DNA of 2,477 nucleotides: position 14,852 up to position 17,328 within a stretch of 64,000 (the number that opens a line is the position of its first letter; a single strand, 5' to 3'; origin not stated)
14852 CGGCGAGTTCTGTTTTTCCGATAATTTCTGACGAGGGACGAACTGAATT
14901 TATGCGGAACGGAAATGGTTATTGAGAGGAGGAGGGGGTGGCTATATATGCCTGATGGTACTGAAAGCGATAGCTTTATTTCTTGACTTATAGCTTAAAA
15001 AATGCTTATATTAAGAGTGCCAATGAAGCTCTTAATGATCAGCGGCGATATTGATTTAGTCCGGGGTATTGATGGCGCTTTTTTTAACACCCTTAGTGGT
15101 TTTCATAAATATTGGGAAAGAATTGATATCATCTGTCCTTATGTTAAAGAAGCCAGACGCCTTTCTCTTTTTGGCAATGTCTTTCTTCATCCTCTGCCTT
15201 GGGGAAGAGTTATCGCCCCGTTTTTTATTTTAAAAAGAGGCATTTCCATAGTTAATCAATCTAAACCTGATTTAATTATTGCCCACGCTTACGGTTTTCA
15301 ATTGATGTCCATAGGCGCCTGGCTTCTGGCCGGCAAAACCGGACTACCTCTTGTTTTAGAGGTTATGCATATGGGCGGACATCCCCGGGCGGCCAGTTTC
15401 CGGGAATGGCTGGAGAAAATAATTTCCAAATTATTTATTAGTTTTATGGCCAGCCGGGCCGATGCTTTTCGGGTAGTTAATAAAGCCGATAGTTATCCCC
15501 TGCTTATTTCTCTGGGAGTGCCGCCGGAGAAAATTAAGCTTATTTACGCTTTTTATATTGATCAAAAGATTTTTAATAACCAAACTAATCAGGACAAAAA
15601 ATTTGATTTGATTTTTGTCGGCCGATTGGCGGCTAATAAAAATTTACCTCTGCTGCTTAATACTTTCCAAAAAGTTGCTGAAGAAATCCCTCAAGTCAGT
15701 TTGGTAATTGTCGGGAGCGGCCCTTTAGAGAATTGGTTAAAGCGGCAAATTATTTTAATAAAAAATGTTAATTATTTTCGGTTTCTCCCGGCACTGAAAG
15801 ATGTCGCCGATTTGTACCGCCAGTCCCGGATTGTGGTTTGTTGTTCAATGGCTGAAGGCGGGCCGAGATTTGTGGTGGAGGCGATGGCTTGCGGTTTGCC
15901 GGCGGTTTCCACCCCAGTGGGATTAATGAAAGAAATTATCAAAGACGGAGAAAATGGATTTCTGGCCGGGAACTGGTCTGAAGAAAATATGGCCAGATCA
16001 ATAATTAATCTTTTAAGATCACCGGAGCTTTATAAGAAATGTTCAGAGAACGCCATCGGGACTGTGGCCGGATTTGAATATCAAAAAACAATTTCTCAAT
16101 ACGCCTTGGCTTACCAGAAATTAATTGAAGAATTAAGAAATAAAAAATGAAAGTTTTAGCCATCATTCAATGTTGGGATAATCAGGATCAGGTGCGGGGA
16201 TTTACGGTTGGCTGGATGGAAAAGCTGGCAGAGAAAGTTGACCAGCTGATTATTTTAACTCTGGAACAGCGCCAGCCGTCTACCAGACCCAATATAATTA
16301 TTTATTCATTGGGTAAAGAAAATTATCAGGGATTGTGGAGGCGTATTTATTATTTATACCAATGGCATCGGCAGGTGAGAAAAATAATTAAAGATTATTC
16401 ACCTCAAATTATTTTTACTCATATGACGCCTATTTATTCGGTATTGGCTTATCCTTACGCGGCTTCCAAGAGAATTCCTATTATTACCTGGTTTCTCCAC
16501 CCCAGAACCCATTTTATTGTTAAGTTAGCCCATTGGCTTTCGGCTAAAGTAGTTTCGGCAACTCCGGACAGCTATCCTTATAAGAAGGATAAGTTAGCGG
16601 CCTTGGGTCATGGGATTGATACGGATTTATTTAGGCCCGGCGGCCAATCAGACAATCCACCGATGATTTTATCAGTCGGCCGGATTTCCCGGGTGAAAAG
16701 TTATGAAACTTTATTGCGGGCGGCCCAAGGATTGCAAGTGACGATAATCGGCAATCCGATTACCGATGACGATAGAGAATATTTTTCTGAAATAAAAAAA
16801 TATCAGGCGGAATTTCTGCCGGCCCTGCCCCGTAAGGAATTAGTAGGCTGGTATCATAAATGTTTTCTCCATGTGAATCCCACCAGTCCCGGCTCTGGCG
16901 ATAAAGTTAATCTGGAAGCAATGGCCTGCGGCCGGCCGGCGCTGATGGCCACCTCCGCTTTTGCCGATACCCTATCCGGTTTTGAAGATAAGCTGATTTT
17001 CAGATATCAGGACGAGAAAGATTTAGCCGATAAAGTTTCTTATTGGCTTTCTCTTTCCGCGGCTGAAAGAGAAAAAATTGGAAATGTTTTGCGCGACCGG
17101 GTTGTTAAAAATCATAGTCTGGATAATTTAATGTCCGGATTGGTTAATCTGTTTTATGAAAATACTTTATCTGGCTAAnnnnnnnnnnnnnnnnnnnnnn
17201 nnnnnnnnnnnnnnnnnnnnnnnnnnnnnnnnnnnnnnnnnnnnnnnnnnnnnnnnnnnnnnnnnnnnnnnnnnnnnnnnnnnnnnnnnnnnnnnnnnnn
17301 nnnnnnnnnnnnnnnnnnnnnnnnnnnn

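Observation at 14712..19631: Two inverted copies of a ~235-bp MITE-like palindromic element bracket a four-gene GT4 cassette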

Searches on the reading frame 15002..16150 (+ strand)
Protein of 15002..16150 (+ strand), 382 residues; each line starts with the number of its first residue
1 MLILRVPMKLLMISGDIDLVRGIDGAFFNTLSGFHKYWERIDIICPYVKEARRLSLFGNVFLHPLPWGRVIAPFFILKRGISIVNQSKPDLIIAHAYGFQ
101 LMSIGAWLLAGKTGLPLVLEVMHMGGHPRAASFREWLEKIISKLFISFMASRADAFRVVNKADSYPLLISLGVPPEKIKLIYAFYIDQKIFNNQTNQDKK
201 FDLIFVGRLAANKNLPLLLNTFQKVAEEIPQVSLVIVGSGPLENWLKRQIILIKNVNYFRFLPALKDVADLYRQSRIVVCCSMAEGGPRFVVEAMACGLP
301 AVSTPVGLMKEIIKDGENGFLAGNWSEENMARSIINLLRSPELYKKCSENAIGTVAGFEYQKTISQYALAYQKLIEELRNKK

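Call 14: search_protein_families(library=pfam, proteins=[window:15002-16150:+])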
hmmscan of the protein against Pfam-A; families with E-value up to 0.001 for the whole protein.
window:15002-16150:+ (382 aa): 5 families
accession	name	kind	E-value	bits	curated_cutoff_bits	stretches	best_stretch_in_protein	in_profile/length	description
PF00534.26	Glycos_transf_1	-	5e-39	134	26.4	1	188-351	3-169/172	Glycosyl transferases group 1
PF13692.12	Glyco_trans_1_4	-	4.1e-33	115.1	27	1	202-339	3-141/142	Glycosyl transferases group 1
PF13524.12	Glyco_trans_1_2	-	6.9e-09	36.2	25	1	223-363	7-138/144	Glycosyl transferase-like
PF13439.12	Glyco_transf_4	-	2.9e-06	27.8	28.5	1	61-182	46-163/170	Glycosyltransferase Family 4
PF20706.3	GT4-conflict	-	3e-05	23.6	26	1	180-305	177-313/385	Family 4 Glycosyltransferase in conflict systems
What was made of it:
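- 15002..16150 (+): GT4 glycosyltransferase 1 (databases call the start at 15023, 375 aa). Pfam Glycos_transf_1, 5e-39 (call 14).
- Checked: The four ORFs at 15002-19362 all hit Glycos_transf_1/GT4 Pfam families (call 14).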

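Call 17: find_encoding_contigs(protein=window:15002-16150:+, flank=10000, max_places=6)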
Protein window:15002-16150:+ (382 aa): no gene with exactly this product is on record in the collection.

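Call 24: find_homologous_proteins(query=window:15002-16150:+, max_evalue=1e-30)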
Query window:15002-16150:+ (382 aa): 351 proteins with E <= 1e-30 among 5557 candidates; the best 120 are listed.
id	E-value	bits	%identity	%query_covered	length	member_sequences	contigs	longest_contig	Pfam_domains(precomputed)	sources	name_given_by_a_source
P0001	1.4e-249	845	100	98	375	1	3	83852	PF00534.27,PF13579.13,PF13524.13,PF13439.13,PF13692.13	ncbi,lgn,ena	-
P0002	2.3e-198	677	80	98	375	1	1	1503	PF00534.27,PF13524.13,PF13439.13,PF13692.13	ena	-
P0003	1.4e-136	474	58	95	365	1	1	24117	PF00534.27,PF13579.13,PF13524.13,PF13439.13,PF13692.13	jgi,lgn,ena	-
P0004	5.7e-123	429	50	96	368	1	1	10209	PF00534.27,PF13579.13,PF13524.13,PF13439.13,PF20706.4,PF13692.13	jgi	jgi:glycosyltransferase involved in cell wall biosynthesis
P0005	1.3e-121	424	52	97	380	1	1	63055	PF00534.27,PF13579.13,PF13524.13,PF13439.13,PF20706.4,PF13692.13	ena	-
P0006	4.9e-121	422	52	97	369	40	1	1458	PF00534.27,PF13579.13,PF13524.13,PF13439.13,PF20706.4,PF13692.13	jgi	jgi:glycosyltransferase involved in cell wall biosynthesis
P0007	1.0e-120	421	50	96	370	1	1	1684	PF00534.27,PF13579.13,PF13524.13,PF13439.13,PF20706.4,PF13692.13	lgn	-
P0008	7.6e-120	419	49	96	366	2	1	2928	PF00534.27,PF13579.13,PF13524.13,PF20706.4,PF13692.13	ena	-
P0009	1.6e-119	418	51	97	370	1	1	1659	PF00534.27,PF13579.13,PF13524.13,PF13439.13,PF13692.13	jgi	-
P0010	2.0e-119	417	50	97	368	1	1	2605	PF00534.27,PF13579.13,PF13524.13,PF13439.13,PF20706.4,PF13692.13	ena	-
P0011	6.2e-119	416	51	97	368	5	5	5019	PF00534.27,PF13579.13,PF13524.13,PF13439.13,PF20706.4,PF13692.13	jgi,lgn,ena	-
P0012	9.5e-119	415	49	97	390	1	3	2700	PF00534.27,PF13579.13,PF13524.13,PF13439.13,PF20706.4,PF13692.13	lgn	-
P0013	1.2e-117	411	49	97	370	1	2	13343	PF00534.27,PF13579.13,PF13524.13,PF13439.13,PF20706.4,PF13692.13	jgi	jgi:glycosyltransferase involved in cell wall biosynthesis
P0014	2.9e-114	400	52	95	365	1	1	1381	PF00534.27,PF13579.13,PF13524.13,PF13439.13,PF13692.13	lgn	-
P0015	2.0e-113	397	50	95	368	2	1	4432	PF00534.27,PF13579.13,PF13524.13,PF13439.13,PF13692.13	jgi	-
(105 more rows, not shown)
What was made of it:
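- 15002..16150 (+): P0001 is 100% identical (call 24).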

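Call 25: find_encoding_contigs(protein=P0001, flank=10000, max_places=10)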
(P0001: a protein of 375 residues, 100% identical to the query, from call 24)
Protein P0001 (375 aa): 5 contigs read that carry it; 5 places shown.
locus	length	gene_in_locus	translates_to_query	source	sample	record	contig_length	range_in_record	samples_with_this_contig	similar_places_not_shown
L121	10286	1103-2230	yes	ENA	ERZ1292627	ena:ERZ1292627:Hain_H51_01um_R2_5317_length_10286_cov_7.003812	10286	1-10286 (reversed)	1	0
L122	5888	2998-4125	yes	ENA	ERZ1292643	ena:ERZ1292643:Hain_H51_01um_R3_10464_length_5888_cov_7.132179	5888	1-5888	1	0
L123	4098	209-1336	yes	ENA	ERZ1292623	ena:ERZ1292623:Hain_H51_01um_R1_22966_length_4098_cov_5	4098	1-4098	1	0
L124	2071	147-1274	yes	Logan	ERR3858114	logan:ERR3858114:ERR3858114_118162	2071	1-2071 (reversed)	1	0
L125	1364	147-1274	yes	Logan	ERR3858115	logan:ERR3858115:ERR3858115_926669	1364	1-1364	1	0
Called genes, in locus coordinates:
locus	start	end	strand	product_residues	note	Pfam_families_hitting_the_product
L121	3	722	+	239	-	?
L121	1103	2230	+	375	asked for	PF13439:Glyco_transf_4 (weak), PF13579:Glyco_trans_4_4 (weak), PF00534:Glycos_transf_1, PF13692:Glyco_trans_1_4, PF13524:Glyco_trans_1_2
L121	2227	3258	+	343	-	PF00534:Glycos_transf_1, PF13692:Glyco_trans_1_4, PF13524:Glyco_trans_1_2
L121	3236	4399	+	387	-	PF00534:Glycos_transf_1, PF13692:Glyco_trans_1_4, PF13524:Glyco_trans_1_2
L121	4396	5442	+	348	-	PF13439:Glyco_transf_4, PF13579:Glyco_trans_4_4, PF00534:Glycos_transf_1, PF13692:Glyco_trans_1_4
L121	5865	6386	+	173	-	PF00293:NUDIX (weak)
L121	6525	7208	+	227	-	-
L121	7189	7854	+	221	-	-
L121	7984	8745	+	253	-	PF00483:NTP_transferase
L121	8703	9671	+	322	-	PF04321:RmlD_sub_bind, PF05368:NmrA (faint), PF01073:3Beta_HSD, PF01370:Epimerase, PF02719:Polysacc_synt_2, PF07993:NAD_binding_4 (weak), PF13460:NAD_binding_10 (weak), PF16363:GDP_Man_Dehyd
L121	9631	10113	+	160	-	PF00908:dTDP_sugar_isom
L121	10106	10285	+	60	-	?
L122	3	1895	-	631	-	?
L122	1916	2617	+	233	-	PF00535:Glycos_transf_2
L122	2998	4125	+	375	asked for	PF13439:Glyco_transf_4 (weak), PF13579:Glyco_trans_4_4 (weak), PF00534:Glycos_transf_1, PF13692:Glyco_trans_1_4, PF13524:Glyco_trans_1_2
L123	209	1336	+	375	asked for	PF13439:Glyco_transf_4 (weak), PF13579:Glyco_trans_4_4 (weak), PF00534:Glycos_transf_1, PF13692:Glyco_trans_1_4, PF13524:Glyco_trans_1_2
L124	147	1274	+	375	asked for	PF13439:Glyco_transf_4 (weak), PF13579:Glyco_trans_4_4 (weak), PF00534:Glycos_transf_1, PF13692:Glyco_trans_1_4, PF13524:Glyco_trans_1_2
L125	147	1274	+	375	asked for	PF13439:Glyco_transf_4 (weak), PF13579:Glyco_trans_4_4 (weak), PF00534:Glycos_transf_1, PF13692:Glyco_trans_1_4, PF13524:Glyco_trans_1_2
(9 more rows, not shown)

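Call 26: find_encoding_contigs(protein=P0003, flank=10000, max_places=5)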
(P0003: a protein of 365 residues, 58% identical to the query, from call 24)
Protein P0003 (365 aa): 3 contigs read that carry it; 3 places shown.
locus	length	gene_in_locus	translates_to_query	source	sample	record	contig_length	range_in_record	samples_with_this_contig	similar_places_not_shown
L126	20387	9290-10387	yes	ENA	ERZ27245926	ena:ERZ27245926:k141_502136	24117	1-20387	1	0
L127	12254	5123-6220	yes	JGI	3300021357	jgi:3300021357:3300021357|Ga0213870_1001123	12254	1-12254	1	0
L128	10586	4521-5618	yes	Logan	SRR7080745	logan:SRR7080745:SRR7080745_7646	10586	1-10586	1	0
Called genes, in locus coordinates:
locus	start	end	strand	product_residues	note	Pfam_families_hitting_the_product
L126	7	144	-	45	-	-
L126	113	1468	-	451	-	-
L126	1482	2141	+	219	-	PF00535:Glycos_transf_2, PF13641:Glyco_tranf_2_3 (weak)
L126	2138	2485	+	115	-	PF10066:DUF2304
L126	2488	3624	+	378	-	PF13439:Glyco_transf_4, PF13579:Glyco_trans_4_4, PF20706:GT4-conflict, PF00534:Glycos_transf_1, PF13692:Glyco_trans_1_4, PF13524:Glyco_trans_1_2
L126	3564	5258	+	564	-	PF13522:GATase_6, PF13537:GATase_7, PF00733:Asn_synthase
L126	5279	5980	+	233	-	PF13489:Methyltransf_23, PF13847:Methyltransf_31 (faint), PF08241:Methyltransf_11, PF08242:Methyltransf_12, PF13649:Methyltransf_25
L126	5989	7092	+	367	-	PF13439:Glyco_transf_4, PF13579:Glyco_trans_4_4 (weak), PF20706:GT4-conflict, PF00534:Glycos_transf_1, PF13692:Glyco_trans_1_4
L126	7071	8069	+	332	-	PF00288:GHMP_kinases_N, PF08544:GHMP_kinases_C (weak)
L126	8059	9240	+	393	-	PF00483:NTP_transferase, PF12804:NTP_transf_3, PF00702:Hydrolase (weak), PF13419:HAD_2 (weak), PF08645:PNK3P, PF13242:Hydrolase_like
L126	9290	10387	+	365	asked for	PF13439:Glyco_transf_4, PF13579:Glyco_trans_4_4, PF00534:Glycos_transf_1, PF13692:Glyco_trans_1_4, PF13524:Glyco_trans_1_2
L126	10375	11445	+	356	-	PF00534:Glycos_transf_1, PF13692:Glyco_trans_1_4, PF13524:Glyco_trans_1_2 (weak)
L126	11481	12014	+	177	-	PF00754:F5_F8_type_C (weak)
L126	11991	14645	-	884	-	PF13489:Methyltransf_23, PF13649:Methyltransf_25, PF13847:Methyltransf_31, PF08241:Methyltransf_11, PF08242:Methyltransf_12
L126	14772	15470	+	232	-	PF01040:UbiA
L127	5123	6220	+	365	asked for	PF13439:Glyco_transf_4, PF13579:Glyco_trans_4_4, PF00534:Glycos_transf_1, PF13692:Glyco_trans_1_4, PF13524:Glyco_trans_1_2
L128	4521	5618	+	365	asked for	PF13439:Glyco_transf_4, PF13579:Glyco_trans_4_4, PF00534:Glycos_transf_1, PF13692:Glyco_trans_1_4, PF13524:Glyco_trans_1_2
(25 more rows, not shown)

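Call 63: find_encoding_contigs(protein=P0002, flank=5000, max_places=5)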
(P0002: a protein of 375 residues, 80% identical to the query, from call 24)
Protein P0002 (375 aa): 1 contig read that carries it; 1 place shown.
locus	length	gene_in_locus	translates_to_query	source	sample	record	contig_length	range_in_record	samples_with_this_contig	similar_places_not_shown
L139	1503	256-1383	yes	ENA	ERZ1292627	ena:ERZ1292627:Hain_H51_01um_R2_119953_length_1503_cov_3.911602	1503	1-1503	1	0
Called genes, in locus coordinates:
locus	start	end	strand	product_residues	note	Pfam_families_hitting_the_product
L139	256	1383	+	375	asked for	PF13439:Glyco_transf_4, PF00534:Glycos_transf_1, PF13692:Glyco_trans_1_4, PF13524:Glyco_trans_1_2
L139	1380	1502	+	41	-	?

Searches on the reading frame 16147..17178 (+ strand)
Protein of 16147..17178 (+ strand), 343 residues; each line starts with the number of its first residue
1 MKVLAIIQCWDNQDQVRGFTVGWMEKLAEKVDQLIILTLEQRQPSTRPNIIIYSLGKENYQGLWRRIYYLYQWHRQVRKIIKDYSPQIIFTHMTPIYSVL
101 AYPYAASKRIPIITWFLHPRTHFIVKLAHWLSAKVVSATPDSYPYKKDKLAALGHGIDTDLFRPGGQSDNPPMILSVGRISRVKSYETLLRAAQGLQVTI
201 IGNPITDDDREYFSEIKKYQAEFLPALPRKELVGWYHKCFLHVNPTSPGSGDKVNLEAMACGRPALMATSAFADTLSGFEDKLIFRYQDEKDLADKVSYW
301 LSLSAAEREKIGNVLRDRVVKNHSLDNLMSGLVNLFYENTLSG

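Call 14: search_protein_families(library=pfam, proteins=[window:16147-17178:+])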
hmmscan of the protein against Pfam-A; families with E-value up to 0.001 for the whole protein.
window:16147-17178:+ (343 aa): 5 families
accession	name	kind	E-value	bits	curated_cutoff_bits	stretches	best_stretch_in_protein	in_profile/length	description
PF13524.12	Glyco_trans_1_2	-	1.9e-11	44.5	25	1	188-329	4-139/144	Glycosyl transferase-like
PF00534.26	Glycos_transf_1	-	3.3e-11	43.5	26.4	1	162-313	6-167/172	Glycosyl transferases group 1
PF13692.12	Glyco_trans_1_4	-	1e-09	39.2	27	1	172-301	2-140/142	Glycosyl transferases group 1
PF13439.12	Glyco_transf_4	-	7.1e-05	23.3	28.5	1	26-116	14-103/170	Glycosyltransferase Family 4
PF13477.12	Glyco_trans_4_2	-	0.0005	20.7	23.4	0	17-102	10-91/139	Glycosyl transferase 4-like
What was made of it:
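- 16147..17178 (+): GT4 glycosyltransferase 2. Call 14.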
